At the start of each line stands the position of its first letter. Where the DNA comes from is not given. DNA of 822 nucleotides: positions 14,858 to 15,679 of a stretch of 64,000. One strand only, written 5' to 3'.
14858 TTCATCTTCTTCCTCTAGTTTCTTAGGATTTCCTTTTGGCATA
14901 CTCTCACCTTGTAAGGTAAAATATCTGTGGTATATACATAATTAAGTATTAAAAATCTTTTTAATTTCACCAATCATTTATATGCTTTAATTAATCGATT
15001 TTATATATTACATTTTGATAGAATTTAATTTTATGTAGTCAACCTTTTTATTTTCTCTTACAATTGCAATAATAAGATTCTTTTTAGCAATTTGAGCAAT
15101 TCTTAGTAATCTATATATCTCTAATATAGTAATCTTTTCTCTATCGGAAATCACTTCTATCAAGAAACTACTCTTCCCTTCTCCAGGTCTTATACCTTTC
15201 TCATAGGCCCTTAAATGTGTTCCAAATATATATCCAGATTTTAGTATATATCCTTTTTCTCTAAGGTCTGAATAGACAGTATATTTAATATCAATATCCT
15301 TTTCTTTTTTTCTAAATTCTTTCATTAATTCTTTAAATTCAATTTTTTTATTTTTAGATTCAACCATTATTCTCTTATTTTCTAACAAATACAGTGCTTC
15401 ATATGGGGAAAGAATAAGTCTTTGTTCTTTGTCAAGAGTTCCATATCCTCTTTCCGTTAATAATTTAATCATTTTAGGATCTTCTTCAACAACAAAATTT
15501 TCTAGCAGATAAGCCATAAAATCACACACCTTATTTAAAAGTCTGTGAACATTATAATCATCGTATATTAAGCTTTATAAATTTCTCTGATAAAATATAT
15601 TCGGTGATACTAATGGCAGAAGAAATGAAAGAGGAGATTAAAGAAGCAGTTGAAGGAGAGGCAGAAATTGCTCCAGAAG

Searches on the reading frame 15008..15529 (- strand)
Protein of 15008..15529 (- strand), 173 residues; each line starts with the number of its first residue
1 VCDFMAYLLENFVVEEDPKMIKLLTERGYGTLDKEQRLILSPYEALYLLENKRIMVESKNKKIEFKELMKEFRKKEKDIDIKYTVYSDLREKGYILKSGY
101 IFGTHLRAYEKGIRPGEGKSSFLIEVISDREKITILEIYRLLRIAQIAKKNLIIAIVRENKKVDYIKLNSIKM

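Call 11: search_protein_families(library=pfam, proteins=[window:15008-15529:-])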
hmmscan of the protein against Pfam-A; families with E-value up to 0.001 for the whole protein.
window:15008-15529:- (173 aa): 3 families
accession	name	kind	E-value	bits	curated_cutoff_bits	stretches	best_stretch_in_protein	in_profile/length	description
PF01974.23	tRNA_int_endo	-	4.6e-23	81.5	27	1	80-165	2-85/85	tRNA intron endonuclease, catalytic C-terminal domain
PF02778.19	tRNA_int_endo_N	-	1.3e-13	50.7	21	1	6-69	3-67/67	tRNA intron endonuclease, N-terminal domain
PF12928.12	tRNA_int_end_N2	-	0.00021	21.7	24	1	30-55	41-66/69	tRNA-splicing endonuclease subunit sen54 N-term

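Call 18: search_solved_structures(query=window:15011-15517:-, max_evalue=0.01, show_alignments=5)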
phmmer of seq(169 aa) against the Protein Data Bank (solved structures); distinct sequences matched with E-value up to 0.01: 14.
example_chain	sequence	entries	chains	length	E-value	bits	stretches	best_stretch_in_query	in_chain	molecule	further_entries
5x89_A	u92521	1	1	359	8.3e-32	113.3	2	21-162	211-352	EndA-like protein,tRNA-splicing endonuclease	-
1a79_A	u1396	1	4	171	6.4e-21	78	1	9-167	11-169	TRNA ENDONUCLEASE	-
4fz2_A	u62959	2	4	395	2.3e-19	72.9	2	36-158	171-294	tRNA intron endonuclease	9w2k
1r0v_A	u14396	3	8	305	1.3e-16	64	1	17-152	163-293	tRNA-intron endonuclease | Putative tRNA-intron endonuclease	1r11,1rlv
3p1y_A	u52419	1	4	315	1.3e-16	64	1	29-152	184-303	tRNA-splicing endonuclease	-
2gjw_A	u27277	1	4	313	1.7e-16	63.6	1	17-152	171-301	tRNA-splicing endonuclease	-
2cv8_A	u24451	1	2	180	6.9e-15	58.4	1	32-169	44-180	tRNA-splicing endonuclease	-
3ajv_B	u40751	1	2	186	1.5e-11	47.5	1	29-163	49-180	tRNA-splicing endonuclease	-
3p1z_B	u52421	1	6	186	1.5e-11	47.5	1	29-163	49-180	tRNA-splicing endonuclease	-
2zyz_B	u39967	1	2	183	3.5e-11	46.3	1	33-155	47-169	tRNA-splicing endonuclease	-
3iey_A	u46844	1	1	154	4.2e-11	46.1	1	38-164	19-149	tRNA-splicing endonuclease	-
2ohc_A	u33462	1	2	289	1.6e-07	34.5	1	80-168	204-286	tRNA-splicing endonuclease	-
2ohe_A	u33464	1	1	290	1.6e-07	34.4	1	80-168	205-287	tRNA-splicing endonuclease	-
3iey_B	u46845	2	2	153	6e-07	32.6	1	36-166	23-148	NEQ261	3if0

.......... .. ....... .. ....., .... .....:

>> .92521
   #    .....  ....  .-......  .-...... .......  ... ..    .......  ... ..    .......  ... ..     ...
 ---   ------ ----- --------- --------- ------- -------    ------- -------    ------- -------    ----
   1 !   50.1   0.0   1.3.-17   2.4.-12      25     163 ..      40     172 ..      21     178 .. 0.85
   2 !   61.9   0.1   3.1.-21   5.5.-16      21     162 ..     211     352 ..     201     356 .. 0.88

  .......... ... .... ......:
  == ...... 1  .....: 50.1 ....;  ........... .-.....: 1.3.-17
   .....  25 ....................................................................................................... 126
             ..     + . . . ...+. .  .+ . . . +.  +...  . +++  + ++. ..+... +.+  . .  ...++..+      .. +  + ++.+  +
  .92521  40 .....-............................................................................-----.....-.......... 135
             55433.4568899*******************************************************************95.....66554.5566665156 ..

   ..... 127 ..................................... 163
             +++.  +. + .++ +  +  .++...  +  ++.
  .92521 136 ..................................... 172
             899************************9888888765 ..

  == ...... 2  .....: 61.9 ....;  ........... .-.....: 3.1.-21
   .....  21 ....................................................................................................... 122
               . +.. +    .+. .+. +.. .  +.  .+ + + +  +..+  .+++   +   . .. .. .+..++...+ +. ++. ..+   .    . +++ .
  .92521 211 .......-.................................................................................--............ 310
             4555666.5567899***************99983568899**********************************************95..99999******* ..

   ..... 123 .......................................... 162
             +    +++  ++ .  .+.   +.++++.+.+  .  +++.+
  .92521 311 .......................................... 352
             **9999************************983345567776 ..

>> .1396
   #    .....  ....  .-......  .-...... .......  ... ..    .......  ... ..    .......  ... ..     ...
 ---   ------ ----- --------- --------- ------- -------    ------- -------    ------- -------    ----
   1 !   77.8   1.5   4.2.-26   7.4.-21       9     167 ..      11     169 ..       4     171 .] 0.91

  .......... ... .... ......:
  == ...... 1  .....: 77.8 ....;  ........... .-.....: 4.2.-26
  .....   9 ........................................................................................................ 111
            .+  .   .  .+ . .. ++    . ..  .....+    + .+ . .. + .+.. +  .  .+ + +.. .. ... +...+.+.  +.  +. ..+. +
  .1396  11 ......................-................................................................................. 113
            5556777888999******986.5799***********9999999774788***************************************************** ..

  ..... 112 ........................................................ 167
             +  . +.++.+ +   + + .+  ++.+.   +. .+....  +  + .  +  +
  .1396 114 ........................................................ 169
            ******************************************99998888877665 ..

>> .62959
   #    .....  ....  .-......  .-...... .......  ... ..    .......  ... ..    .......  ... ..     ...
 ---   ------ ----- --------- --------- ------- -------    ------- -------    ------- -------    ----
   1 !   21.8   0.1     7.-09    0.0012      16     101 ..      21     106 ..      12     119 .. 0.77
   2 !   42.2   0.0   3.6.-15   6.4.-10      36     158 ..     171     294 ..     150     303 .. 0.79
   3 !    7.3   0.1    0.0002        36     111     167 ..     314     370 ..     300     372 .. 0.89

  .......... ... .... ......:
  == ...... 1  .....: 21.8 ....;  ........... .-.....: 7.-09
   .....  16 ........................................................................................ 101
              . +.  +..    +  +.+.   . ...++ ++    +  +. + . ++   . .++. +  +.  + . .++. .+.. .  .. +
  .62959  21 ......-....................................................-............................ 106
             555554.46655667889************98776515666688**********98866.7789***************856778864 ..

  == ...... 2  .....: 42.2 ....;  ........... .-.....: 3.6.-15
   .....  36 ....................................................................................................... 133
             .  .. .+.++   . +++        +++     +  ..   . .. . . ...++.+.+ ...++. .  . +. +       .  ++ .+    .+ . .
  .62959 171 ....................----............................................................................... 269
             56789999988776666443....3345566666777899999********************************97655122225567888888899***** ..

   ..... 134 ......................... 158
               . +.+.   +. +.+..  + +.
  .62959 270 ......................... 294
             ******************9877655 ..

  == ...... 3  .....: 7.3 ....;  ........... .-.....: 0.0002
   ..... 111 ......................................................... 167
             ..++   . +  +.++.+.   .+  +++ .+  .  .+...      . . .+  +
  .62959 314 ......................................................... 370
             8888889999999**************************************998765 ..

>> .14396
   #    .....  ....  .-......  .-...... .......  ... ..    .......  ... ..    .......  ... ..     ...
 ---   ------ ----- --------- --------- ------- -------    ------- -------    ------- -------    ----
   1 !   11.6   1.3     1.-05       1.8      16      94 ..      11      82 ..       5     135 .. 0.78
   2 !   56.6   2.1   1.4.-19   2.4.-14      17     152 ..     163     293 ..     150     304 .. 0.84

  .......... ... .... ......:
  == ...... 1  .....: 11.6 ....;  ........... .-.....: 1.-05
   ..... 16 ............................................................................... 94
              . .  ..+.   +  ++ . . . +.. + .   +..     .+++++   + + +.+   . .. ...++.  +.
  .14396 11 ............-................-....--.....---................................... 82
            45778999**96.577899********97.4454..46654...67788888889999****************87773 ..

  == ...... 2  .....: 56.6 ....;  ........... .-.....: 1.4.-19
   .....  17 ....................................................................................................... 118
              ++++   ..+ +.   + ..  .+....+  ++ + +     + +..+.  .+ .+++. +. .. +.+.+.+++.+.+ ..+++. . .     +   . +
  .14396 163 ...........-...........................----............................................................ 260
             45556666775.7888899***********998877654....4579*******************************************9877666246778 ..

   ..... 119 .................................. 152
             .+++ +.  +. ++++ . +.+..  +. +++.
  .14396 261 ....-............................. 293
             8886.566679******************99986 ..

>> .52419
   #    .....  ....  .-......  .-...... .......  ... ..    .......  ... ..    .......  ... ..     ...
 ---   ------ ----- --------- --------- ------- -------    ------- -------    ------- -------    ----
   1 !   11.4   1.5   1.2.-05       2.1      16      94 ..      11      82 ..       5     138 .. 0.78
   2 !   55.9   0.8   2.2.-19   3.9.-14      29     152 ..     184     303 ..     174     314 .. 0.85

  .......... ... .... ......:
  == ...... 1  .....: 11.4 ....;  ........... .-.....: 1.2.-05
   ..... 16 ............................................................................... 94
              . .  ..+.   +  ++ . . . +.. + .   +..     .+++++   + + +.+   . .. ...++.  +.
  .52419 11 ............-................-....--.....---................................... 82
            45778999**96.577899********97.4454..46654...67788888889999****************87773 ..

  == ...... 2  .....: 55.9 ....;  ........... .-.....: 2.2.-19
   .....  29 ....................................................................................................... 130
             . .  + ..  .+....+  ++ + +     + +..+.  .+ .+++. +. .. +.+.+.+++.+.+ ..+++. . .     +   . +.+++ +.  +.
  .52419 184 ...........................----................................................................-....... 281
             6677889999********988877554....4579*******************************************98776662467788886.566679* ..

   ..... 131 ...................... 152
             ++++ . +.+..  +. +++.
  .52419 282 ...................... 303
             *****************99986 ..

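Call 19: find_encoding_contigs(protein=window:15011-15517:-, flank=10000, max_places=4)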
Protein seq(169 aa) (169 aa): no gene with exactly this product is on record in the collection.

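Call 20: find_homologous_proteins(query=window:15011-15517:-, max_evalue=0.00001)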
Query seq(169 aa) (169 aa): 15 proteins with E <= 0.00001 among 101 candidates.
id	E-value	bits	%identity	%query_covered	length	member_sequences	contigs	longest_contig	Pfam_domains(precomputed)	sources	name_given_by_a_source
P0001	2.0e-98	344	100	100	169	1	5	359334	PF01974.24,PF02778.20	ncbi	ncbi:MAG: tRNA-intron lyase [Candidatus Micrarchaeia archaeon]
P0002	6.7e-91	320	92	100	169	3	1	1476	PF01974.24,PF02778.20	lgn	-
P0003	1.4e-81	290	82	100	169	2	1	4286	PF01974.24,PF02778.20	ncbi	ncbi:MAG: tRNA-intron lyase [Candidatus Micrarchaeia archaeon]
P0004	7.8e-75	268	74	100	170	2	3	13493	PF01974.24,PF02778.20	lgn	-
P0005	3.8e-61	223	62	100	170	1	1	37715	PF01974.24,PF02778.20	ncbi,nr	ncbi:MAG: tRNA-intron lyase [Candidatus Micrarchaeota archaeon]|nr:tRNA-intron lyase [Candidatus Mic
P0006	4.3e-61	223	65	100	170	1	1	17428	PF01974.24,PF02778.20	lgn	-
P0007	4.5e-52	194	57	100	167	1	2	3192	PF01974.24,PF02778.20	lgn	-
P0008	2.8e-51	191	59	97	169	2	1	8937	PF12928.13,PF01974.24,PF02778.20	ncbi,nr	ncbi:MAG: tRNA-intron lyase [Candidatus Micrarchaeota archaeon]|nr:tRNA-intron lyase [Candidatus Mic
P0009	6.5e-46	174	56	100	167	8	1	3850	PF01974.24,PF02778.20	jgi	jgi:tRNA-intron endonuclease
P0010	2.2e-43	166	51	100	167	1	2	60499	PF01974.24,PF02778.20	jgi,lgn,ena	-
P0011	2.3e-41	159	46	98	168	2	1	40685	PF01974.24,PF02778.20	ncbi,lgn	-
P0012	1.8e-36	143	42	99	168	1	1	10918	PF01974.24,PF02778.20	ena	-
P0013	1.8e-25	107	40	95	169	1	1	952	PF01974.24,PF02778.20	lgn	-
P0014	8.1e-25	105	40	81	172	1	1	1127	PF01974.24,PF02778.20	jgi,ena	-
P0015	1.3e-21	95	35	98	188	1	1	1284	PF01974.24,PF02778.20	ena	-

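Call 25: find_encoding_contigs(protein=P0001, flank=10000, max_places=4)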
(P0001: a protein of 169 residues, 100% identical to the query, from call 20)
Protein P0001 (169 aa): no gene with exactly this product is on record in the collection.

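Call 41: find_homologous_proteins(query=A1, max_evalue=0.001)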
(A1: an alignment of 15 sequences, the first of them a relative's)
Query A1 (15 sequences) (169 aa, profile of the alignment): 4148 proteins with E <= 0.001 among 7833 candidates; the best 120 are listed.
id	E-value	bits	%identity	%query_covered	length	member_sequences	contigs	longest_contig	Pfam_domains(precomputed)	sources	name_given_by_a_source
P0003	4.9e-73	262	82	100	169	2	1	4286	PF01974.24,PF02778.20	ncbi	ncbi:MAG: tRNA-intron lyase [Candidatus Micrarchaeia archaeon]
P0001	8.0e-71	255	100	100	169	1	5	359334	PF01974.24,PF02778.20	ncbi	ncbi:MAG: tRNA-intron lyase [Candidatus Micrarchaeia archaeon]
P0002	1.3e-69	251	92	100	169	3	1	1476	PF01974.24,PF02778.20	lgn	-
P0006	1.8e-69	251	65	100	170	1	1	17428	PF01974.24,PF02778.20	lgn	-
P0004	5.1e-69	249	74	100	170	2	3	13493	PF01974.24,PF02778.20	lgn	-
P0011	4.1e-68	246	46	98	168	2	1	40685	PF01974.24,PF02778.20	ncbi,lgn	-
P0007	1.3e-67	245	57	100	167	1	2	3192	PF01974.24,PF02778.20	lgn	-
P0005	1.6e-67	244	62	100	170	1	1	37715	PF01974.24,PF02778.20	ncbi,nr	ncbi:MAG: tRNA-intron lyase [Candidatus Micrarchaeota archaeon]|nr:tRNA-intron lyase [Candidatus Mic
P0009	3.0e-67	243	56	100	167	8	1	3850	PF01974.24,PF02778.20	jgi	jgi:tRNA-intron endonuclease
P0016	6.0e-67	242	36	84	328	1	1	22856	PF01974.24,PF02778.20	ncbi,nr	ncbi:MAG: tRNA-intron lyase, partial [Methanothrix sp.]|nr:tRNA-intron lyase [Methanothrix sp.]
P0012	1.4e-66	241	42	99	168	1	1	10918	PF01974.24,PF02778.20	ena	-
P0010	2.7e-65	237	51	100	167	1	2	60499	PF01974.24,PF02778.20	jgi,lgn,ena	-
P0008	4.7e-63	230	59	97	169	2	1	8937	PF12928.13,PF01974.24,PF02778.20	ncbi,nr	ncbi:MAG: tRNA-intron lyase [Candidatus Micrarchaeota archaeon]|nr:tRNA-intron lyase [Candidatus Mic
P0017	1.7e-62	228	31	99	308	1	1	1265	PF01974.24,PF02778.20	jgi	jgi:tRNA-intron endonuclease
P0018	1.6e-61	225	33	98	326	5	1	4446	PF01974.24,PF02778.20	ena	-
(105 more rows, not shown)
